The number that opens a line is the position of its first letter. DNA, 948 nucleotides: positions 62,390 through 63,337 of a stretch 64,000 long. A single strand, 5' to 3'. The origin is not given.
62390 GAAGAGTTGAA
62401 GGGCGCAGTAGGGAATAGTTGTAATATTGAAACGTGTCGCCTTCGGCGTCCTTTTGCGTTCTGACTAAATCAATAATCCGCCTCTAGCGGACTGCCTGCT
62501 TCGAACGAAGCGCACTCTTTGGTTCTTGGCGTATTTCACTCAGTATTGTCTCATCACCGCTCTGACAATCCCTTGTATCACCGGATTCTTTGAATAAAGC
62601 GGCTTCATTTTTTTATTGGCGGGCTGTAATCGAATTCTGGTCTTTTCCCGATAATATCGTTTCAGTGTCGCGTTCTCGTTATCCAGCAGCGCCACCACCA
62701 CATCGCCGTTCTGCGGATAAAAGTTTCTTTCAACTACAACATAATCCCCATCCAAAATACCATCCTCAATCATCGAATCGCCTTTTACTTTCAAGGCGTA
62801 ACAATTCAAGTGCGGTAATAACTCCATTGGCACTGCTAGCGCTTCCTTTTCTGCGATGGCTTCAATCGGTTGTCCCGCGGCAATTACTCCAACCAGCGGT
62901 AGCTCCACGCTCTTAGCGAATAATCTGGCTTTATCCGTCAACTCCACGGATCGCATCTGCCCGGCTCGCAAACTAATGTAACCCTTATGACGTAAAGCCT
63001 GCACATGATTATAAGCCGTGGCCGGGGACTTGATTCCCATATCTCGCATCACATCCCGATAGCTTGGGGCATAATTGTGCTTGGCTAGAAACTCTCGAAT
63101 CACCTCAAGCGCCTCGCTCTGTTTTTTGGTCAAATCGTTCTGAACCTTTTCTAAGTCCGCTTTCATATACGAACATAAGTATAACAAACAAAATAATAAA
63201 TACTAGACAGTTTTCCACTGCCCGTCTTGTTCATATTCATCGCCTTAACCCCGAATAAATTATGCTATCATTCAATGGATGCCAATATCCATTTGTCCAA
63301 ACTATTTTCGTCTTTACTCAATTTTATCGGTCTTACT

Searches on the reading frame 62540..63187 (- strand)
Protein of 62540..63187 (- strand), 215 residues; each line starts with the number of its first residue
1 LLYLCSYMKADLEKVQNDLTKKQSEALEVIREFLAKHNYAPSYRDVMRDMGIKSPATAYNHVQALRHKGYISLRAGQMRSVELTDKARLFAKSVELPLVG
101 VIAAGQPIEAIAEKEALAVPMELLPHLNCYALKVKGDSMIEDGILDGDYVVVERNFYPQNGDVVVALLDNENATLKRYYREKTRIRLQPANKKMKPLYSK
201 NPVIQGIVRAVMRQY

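Call 84: search_protein_families(library=pfam, proteins=[window:62540-63187:-], max_evalue=0.001)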
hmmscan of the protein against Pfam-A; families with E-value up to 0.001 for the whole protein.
window:62540-63187:- (215 aa): 2 families
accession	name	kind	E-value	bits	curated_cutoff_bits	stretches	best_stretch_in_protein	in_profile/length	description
PF00717.28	Peptidase_S24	-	1.7e-27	95.9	23.3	1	97-201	1-105/116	Peptidase S24-like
PF01726.22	LexA_DNA_bind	-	3.1e-18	65.8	23.7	1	17-79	2-64/65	LexA DNA binding domain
